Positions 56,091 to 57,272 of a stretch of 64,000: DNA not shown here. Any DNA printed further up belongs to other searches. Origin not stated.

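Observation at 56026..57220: Nucleotidyltransferase gene carried on a cassette bounded by perfect 18-bp (imperfect about 50-bp) terminal inverted repeats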

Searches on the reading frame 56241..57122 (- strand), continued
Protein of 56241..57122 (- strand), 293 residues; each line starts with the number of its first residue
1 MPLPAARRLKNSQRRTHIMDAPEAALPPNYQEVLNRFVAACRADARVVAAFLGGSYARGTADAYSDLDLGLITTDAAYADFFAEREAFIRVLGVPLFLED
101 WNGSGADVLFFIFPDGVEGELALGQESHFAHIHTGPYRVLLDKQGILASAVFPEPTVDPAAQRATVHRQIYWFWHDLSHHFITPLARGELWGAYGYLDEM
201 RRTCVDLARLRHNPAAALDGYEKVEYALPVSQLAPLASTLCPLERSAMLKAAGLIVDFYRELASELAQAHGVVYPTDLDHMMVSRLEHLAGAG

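Call 36: search_solved_structures(query=window:56241-57071:-, max_evalue=1, show_alignments=2)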
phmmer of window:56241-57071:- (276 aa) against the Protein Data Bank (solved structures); distinct sequences matched with E-value up to 1: 6.
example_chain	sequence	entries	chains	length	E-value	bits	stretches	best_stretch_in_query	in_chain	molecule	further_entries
3jyy_A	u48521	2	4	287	0.048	16.2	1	21-92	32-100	Lincosamide nucleotidyltransferase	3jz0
4ebj_A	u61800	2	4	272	0.061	15.9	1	14-63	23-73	Aminoglycoside nucleotidyltransferase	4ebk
6zie_A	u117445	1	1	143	0.076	15.6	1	214-255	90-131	CMPX-383B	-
6zl1_C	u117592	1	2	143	0.18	14.4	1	214-255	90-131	CMPX-383B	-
4o7h_A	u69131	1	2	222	0.2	14.2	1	132-173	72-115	Glutathione S-transferase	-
3ege_A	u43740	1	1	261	0.59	12.7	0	116-157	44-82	Putative methyltransferase from antibiotic biosynthesis pathway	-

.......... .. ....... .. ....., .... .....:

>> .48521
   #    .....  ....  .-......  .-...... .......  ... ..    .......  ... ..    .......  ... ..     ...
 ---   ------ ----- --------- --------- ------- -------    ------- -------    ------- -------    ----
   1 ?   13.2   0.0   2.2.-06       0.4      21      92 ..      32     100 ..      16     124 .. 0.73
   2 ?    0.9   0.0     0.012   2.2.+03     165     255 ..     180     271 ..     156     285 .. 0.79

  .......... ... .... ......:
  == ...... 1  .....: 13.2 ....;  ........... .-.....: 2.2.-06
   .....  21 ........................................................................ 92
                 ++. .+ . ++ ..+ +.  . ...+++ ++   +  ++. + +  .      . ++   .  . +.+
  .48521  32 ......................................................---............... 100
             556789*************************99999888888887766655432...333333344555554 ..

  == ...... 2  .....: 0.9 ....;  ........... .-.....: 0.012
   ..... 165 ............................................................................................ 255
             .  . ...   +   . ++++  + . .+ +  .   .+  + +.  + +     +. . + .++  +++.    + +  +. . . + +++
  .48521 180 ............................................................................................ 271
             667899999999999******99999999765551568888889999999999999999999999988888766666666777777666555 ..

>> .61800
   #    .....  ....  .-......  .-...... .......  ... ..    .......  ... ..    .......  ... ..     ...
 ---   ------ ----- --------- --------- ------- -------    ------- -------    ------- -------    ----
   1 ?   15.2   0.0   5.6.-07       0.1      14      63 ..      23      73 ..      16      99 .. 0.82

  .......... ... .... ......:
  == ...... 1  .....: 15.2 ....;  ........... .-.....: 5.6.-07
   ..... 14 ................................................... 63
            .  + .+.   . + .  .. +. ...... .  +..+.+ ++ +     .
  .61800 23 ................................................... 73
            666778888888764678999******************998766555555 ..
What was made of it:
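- Tried and rejected: PDB sequence search: only marginal hits, E 0.05 (call 36).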

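Call 46: predict_structure(alignment_id=A5)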
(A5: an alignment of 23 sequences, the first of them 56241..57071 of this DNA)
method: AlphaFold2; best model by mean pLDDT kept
length: 276 residues; sequences in the alignment: 23
mean_pLDDT: 85.4   pTM: 0.64
mean pLDDT of the five models: 85.4, 83.2, 80.9, 73.2, 56.4
residues with pLDDT >= 90: 169; 70-90: 67; 50-70: 34; < 50: 6
segments of 3 or more residues with pLDDT < 50: 1-5
pLDDT, mean of each block of 10 residues (from residue 1): 53 95 96 86 78 92 94 96 81 94 89 59 85 60 88 94 94 93 91 80 57 82 93 96 95 94 94 80
secondary structure, 60 per line:
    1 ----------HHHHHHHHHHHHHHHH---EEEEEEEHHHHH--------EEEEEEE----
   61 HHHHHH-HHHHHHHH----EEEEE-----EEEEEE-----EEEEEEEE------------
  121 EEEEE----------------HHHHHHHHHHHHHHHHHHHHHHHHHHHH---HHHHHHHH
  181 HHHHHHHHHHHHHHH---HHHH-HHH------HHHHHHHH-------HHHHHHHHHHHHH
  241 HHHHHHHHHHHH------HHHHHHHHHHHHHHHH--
elements in order: H11-26 E30-36 H37-41 E50-56 H61-66 H68-75 E80-84 E90-95 E101-108 E121-125 H142-169 H173-195 H199-202 H213-220 H228-252 H259-274

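Call 49: fold_search(model_id=the predicted structure, library=pdb)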
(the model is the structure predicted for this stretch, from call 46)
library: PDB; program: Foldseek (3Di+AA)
matches with E <= 10: 902; with E <= 0.001: 21
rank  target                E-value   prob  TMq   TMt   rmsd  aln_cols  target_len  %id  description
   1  8vxb                  1.3e-10  1.00  0.64  0.63   6.0       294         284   19  Structure of ANT(6)-Ib from Campylobacter fetus subsp fetus complexed with hydrated streptomycin (released 2024-09-18)
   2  3jyy_A                6.8e-10  1.00  0.68  0.70   4.5       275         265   17  SeMet LinB complexed with PPi (released 2009-11-03)
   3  3jyy_B                1.3e-09  1.00  0.67  0.69   4.8       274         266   18  SeMet LinB complexed with PPi (released 2009-11-03)
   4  2pbe                  3.1e-07  1.00  0.44  0.46  10.7       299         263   15  Crystal structure of an aminoglycoside 6-adenyltransferase from Bacillus subtilis (released 2007-04-10)
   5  4ebk_A                2.1e-05  1.00  0.38  0.40   9.9       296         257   15  Crystal structure of aminoglycoside 4'-O-adenylyltransferase ANT(4')-IIb, tobramycin-bound (released 2012-04-04)
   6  4ebj_A                2.8e-05  1.00  0.41  0.43   9.6       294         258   15  Crystal structure of aminoglycoside 4'-O-adenylyltransferase ANT(4')-IIb, apo (released 2012-04-04)
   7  6un8_A                3.6e-05  1.00  0.46  0.50   7.2       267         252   13  Wild type ANT bound to neomycin (released 2020-05-06)
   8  6p06_A                4.9e-05  1.00  0.46  0.50   7.6       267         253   12  Ternary structure of the E52D mutant of ANT-4 with Neomycin and AMPCPP (released 2020-01-29)
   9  6nmk_A                5.2e-05  1.00  0.47  0.51   8.0       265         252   12  Binary complex structure of the T130K mutant of ANT-4'' with Neomycin (released 2020-01-15)
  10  4ebk_B                5.7e-05  1.00  0.41  0.44   8.3       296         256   16  Crystal structure of aminoglycoside 4'-O-adenylyltransferase ANT(4')-IIb, tobramycin-bound (released 2012-04-04)
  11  6nmk_B                8.2e-05  1.00  0.42  0.45   8.3       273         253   13  Binary complex structure of the T130K mutant of ANT-4'' with Neomycin (released 2020-01-15)
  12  6un8_B                8.2e-05  1.00  0.43  0.46   7.8       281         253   12  Wild type ANT bound to neomycin (released 2020-05-06)
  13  1kan_A                9.1e-05  1.00  0.44  0.48   7.7       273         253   14  MOLECULAR STRUCTURE OF KANAMYCIN NUCLEOTIDYLTRANSFERASE DETERMINED TO 3.0-ANGSTROMS RESOLUTION (released 1994-08-31)
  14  6p01_A                1.5e-04  1.00  0.47  0.50   7.7       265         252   12  Apo structure of the E52D mutant of ANT-4 (released 2020-01-29)
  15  9dbj_D                2.9e-04  1.00  0.27  0.32  12.6       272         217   12  Structure of Hailong HalB R164A mutant with non-hydrolyzable dATP (released 2025-05-07)
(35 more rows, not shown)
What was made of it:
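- On Antibiotic nucleotidyltransferases ANT(6) / Lnu: Foldseek 8vxb, 3jyy and 2pbe (call 49).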

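Call 80: search_protein_families(library=padloc, proteins=[window:56241-57068:-], max_evalue=0.01)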
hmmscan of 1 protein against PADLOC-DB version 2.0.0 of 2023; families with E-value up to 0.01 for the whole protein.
window:56241-57068:- (275 aa): 4 families
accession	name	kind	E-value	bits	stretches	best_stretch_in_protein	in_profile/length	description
PDLC04368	PDC-M05A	-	1.4e-05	23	1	25-67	103-145/201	-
PDLC04907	PDC-S09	-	1.9e-05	22.8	1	8-58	6-56/114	-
PDLC04372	PDC-M05A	-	0.00013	20.2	1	26-66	73-113/167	-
PDLC04903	PDC-S09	-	0.0012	17.1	1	26-58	23-55/108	-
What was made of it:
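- Tried and rejected: PADLOC: only weak NTase-core matches, so no support for a defence-system role (call 80).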
